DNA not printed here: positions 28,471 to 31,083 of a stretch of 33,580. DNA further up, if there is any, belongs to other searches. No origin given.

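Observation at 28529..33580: Ter-type operon: YceG-like, TelA, TerD, divergent TerD and a P-type ATPase, with no TerC or TerB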

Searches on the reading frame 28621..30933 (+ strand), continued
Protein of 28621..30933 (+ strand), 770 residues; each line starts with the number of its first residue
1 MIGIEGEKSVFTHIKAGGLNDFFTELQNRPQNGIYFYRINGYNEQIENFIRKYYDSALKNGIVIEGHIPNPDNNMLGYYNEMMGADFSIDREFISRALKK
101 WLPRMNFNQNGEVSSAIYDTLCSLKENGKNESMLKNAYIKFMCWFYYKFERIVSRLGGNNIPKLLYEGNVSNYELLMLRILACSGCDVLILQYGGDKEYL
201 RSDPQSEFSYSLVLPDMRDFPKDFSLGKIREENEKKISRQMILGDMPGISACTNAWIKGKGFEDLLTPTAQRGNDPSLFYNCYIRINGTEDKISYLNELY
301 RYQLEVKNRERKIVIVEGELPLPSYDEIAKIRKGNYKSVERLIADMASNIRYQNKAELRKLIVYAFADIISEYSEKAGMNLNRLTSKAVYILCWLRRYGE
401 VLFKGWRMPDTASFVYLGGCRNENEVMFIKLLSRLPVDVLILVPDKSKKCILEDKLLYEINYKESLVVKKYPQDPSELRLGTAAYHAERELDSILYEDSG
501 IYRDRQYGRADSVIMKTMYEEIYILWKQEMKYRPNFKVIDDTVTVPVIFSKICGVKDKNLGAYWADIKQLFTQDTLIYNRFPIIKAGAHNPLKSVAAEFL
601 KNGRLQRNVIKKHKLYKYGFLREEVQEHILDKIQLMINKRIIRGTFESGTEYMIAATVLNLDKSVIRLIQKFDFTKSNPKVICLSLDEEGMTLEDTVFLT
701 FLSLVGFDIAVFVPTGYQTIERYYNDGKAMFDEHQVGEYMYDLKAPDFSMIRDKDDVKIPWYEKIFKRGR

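Call 39: search_solved_structures(query=L007:5228-7990:+, max_evalue=1e-50, show_alignments=2)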
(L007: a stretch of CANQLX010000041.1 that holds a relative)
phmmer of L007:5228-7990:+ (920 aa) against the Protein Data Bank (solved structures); distinct sequences matched with E-value up to 1e-50: 64 (the best 60 are shown).
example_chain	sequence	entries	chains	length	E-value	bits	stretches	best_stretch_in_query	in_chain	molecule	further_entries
8qmp_A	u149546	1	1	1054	6.4e-113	381.5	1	20-912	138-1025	Calcium-transporting ATPase 8, plasma membrane-type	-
9euq_A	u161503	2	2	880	6.8e-104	351.6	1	16-842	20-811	Calcium-transporting ATPase lmo0841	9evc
6zhf_A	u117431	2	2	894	6.8e-104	351.6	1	16-842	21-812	Calcium-transporting ATPase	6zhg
6zhh_A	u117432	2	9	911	1.3e-101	344.1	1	17-842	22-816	Calcium-transporting ATPase | Calcium-transporting ATPase lmo0841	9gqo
6a69_A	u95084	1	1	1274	5.9e-99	335.3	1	235-904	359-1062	Plasma membrane calcium-transporting ATPase 1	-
9gsd_A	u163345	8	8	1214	1.4e-98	334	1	234-893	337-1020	Plasma membrane calcium-transporting ATPase 2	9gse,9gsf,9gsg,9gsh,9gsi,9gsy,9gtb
8iww_A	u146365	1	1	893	1.2e-87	297.9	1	297-785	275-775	Calcium-transporting ATPase type 2C member 1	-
8iwp_A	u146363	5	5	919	1.4e-87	297.7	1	297-785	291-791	Calcium-transporting ATPase type 2C member 1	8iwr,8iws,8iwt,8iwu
7yag_A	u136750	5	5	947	1.6e-87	297.5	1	297-785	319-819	Calcium-transporting ATPase type 2C member 1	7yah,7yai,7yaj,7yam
1iwo_A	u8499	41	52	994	1.4e-84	287.8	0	461-913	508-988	Sarcoplasmic/endoplasmic reticulum calcium ATPase 1 | Sarcoplasmic/endoplasmic reticulum calcium ATPase 1a | Sarcoplasmic/endoplasmic reticulum calcium ATPase 1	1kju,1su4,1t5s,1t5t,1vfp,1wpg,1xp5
2dqs_A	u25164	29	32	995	1.4e-84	287.7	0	461-913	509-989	Sarcoplasmic/endoplasmic reticulum calcium ATPase 1 | SERCA1a | SARCOPLASMIC ENDOPLASMIC RETICULUM CALCIUM ATPASE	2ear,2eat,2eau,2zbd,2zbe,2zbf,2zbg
3w5b_A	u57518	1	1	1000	1.4e-84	287.7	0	461-913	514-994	SERCA1a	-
4bew_A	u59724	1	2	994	1.6e-84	287.6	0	461-912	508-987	SARCOPLASMIC/ENDOPLASMIC RETICULUM CALCIUM ATPASE 1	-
27qy_A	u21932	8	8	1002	1.6e-84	287.5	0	461-912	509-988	Sarcoplasmic/endoplasmic reticulum calcium ATPase 1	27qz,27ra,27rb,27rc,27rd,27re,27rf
8owa_A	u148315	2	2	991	1.7e-84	287.4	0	461-911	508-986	Sarcoplasmic/endoplasmic reticulum calcium ATPase 1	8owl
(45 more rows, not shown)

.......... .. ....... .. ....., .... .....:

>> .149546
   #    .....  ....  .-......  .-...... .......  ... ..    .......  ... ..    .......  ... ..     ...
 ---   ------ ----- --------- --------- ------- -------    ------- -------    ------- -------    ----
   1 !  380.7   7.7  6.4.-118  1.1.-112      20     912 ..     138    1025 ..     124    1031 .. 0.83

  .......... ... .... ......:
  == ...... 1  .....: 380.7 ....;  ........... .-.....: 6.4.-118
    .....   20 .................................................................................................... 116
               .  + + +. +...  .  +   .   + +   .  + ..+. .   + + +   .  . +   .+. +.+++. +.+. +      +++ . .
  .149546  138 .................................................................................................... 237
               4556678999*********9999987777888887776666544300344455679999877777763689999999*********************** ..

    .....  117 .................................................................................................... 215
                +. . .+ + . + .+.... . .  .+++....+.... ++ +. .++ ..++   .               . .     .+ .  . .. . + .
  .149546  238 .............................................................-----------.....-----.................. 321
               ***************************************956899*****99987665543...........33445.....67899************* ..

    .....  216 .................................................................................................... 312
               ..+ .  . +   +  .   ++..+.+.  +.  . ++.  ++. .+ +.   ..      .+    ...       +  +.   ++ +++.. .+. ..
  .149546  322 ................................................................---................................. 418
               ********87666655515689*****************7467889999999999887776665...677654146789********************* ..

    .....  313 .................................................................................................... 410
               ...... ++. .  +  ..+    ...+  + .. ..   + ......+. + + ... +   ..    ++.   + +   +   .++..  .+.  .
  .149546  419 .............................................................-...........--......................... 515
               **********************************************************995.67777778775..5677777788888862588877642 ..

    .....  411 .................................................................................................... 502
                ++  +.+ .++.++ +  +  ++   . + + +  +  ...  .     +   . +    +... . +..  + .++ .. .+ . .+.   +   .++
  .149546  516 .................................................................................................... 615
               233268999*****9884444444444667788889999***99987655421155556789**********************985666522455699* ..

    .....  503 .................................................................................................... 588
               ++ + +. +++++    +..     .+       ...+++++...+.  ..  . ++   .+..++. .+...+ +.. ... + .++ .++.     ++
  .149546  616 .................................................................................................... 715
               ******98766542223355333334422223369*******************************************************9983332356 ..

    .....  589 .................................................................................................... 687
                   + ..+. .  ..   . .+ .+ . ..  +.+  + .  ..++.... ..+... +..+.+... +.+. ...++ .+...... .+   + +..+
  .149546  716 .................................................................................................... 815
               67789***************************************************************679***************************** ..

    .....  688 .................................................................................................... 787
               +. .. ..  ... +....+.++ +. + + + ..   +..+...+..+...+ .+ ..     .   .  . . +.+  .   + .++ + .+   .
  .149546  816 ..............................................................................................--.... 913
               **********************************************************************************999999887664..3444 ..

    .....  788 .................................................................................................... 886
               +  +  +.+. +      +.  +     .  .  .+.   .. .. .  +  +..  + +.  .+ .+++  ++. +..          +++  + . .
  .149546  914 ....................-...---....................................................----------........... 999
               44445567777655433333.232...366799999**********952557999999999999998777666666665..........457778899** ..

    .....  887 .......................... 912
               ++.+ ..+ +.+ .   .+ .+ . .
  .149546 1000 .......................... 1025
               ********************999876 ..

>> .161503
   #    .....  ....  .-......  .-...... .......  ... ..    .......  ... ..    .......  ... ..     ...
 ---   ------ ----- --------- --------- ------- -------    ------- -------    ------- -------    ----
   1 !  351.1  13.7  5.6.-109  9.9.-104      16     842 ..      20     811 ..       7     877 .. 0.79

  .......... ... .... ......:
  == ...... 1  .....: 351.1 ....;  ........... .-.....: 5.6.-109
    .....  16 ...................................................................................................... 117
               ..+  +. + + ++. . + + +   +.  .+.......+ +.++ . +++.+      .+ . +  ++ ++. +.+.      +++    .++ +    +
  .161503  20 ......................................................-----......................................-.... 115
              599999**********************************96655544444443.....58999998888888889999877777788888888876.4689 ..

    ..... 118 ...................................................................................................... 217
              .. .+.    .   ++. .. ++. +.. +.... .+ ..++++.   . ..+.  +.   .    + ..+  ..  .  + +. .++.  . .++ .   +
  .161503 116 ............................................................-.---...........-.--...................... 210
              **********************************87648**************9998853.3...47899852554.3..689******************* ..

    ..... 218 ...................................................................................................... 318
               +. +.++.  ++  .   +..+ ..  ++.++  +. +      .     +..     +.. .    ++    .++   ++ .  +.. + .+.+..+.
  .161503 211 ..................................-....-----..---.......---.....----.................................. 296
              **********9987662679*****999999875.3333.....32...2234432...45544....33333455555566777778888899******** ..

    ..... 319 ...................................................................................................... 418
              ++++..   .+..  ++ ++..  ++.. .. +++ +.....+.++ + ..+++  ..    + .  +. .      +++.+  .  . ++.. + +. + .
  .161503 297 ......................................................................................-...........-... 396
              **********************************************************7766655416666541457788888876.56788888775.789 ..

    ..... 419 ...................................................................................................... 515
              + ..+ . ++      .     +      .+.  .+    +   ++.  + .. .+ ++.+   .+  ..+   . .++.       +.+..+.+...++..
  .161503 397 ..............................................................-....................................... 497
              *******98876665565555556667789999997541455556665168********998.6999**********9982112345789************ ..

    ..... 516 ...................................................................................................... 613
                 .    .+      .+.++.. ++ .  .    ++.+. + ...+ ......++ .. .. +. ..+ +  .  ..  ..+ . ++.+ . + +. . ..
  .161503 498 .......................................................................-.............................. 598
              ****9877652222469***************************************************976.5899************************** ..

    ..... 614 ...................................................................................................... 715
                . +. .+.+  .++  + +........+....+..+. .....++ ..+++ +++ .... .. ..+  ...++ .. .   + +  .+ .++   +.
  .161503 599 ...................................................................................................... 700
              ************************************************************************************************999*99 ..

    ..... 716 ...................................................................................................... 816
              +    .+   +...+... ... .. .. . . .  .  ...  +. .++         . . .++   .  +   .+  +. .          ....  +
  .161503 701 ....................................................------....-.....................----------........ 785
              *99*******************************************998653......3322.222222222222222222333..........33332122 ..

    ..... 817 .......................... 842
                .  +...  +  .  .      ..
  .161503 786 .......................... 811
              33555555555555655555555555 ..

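Call 41: search_protein_families(library=ncbifam, proteins=[L050:14773-17433:+, L077:727-3384:+, L051:6710-9310:+, L087:15913-18570:+, L073:14531-17299:+], max_evalue=1e-90)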
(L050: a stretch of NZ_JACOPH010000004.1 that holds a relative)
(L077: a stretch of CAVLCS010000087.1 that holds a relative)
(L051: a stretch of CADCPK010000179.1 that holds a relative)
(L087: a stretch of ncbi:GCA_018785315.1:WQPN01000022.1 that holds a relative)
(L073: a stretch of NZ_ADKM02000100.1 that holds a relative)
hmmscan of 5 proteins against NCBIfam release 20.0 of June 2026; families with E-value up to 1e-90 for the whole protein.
L050:14773-17433:+ (886 aa): 2 families
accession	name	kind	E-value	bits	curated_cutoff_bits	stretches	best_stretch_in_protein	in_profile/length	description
TIGR01517.1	ATPase-IIB_Ca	equivalog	1.5e-141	473.4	507.05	1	13-881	49-878/882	calcium-translocating P-type ATPase, PMCA-type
TIGR01522.1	ATPase-IIA2_Ca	equivalog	4.9e-115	385.2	798.3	1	15-885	19-852/854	calcium-transporting P-type ATPase, PMR1-type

L077:727-3384:+ (885 aa): 4 families
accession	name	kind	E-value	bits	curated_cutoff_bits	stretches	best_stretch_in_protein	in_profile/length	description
TIGR01517.1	ATPase-IIB_Ca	equivalog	9.2e-199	662.7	507.05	1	22-879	52-878/882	calcium-translocating P-type ATPase, PMCA-type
TIGR01522.1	ATPase-IIA2_Ca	equivalog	3.9e-138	461.6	798.3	1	22-884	20-853/854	calcium-transporting P-type ATPase, PMR1-type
TIGR01116.1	ATPase-IIA1_Ca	equivalog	2.6e-116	389.6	703.4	1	55-880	1-797/799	calcium-translocating P-type ATPase, SERCA-type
TIGR01647.1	ATPase-IIIA_H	equivalog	1.3e-93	314.5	615.5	1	25-731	1-647/755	plasma-membrane proton-efflux P-type ATPase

L051:6710-9310:+ (866 aa): 4 families
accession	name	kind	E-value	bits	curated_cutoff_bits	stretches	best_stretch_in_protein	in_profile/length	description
TIGR01517.1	ATPase-IIB_Ca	equivalog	6.1e-192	640.1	507.05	1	4-860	54-879/882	calcium-translocating P-type ATPase, PMCA-type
TIGR01522.1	ATPase-IIA2_Ca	equivalog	1.2e-133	446.8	798.3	1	4-863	22-852/854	calcium-transporting P-type ATPase, PMR1-type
TIGR01116.1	ATPase-IIA1_Ca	equivalog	1.4e-119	400.5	703.4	1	35-860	1-797/799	calcium-translocating P-type ATPase, SERCA-type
TIGR01647.1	ATPase-IIIA_H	equivalog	4.5e-91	306.2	615.5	1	5-710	1-646/755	plasma-membrane proton-efflux P-type ATPase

L087:15913-18570:+ (885 aa): 3 families
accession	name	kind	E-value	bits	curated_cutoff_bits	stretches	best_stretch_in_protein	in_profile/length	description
TIGR01517.1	ATPase-IIB_Ca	equivalog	2.3e-165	552.2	507.05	1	4-879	54-877/882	calcium-translocating P-type ATPase, PMCA-type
TIGR01522.1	ATPase-IIA2_Ca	equivalog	1.3e-123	413.5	798.3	1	4-835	22-811/854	calcium-transporting P-type ATPase, PMR1-type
TIGR01116.1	ATPase-IIA1_Ca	equivalog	2.3e-108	363.4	703.4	1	36-880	2-796/799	calcium-translocating P-type ATPase, SERCA-type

L073:14531-17299:+ (922 aa): 3 families
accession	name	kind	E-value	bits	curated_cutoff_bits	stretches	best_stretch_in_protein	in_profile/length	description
TIGR01517.1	ATPase-IIB_Ca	equivalog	1.8e-159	532.6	507.05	1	292-780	305-780/882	calcium-translocating P-type ATPase, PMCA-type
TIGR01522.1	ATPase-IIA2_Ca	equivalog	8e-118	394.4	798.3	1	294-918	266-852/854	calcium-transporting P-type ATPase, PMR1-type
TIGR01116.1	ATPase-IIA1_Ca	equivalog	2.1e-101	340.3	703.4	0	298-784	216-702/799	calcium-translocating P-type ATPase, SERCA-type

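Call 49: find_related_loci(query=A1, collection=viral_contigs, flank=10000)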
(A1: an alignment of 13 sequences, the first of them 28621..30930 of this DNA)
Query A1 (770 aa) in viral_contigs; peptide patterns used: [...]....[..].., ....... (x = any residue, [..] = any of these).
56 stretches matched a pattern, but none encodes a relative of the query by tblastn (E <= 1e-3).

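Call 60: find_encoding_contigs(protein=P0008, flank=10000, max_places=1)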
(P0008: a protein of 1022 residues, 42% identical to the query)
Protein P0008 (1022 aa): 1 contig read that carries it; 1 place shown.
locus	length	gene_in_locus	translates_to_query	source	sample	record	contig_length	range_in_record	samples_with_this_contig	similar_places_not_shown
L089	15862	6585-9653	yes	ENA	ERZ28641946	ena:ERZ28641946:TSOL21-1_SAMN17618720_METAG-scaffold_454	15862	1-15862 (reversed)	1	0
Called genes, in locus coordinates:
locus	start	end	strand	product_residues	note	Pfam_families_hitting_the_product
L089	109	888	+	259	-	PF01026:TatD_DNase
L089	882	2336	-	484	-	PF09587:PGA_cap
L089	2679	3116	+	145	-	PF22381:Staph_reg_Sar_Rot, PF12802:MarR_2, PF01047:MarR, PF13463:HTH_27, PF13601:HTH_34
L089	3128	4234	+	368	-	PF15609:PRTase_2, PF12500:TRSP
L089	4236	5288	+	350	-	PF11202:StiP, PF15608:PELOTA_1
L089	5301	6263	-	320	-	PF15617:C-C_Bond_Lyase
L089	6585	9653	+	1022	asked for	PF14266:YceG_bac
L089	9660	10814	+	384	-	PF05816:TelA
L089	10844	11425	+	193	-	PF02342:TerD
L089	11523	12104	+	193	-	PF02342:TerD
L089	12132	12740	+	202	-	PF02342:TerD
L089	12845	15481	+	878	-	PF00690:Cation_ATPase_N, PF00122:E1-E2_ATPase, PF00702:Hydrolase, PF13246:Cation_ATPase, PF00689:Cation_ATPase_C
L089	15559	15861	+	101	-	?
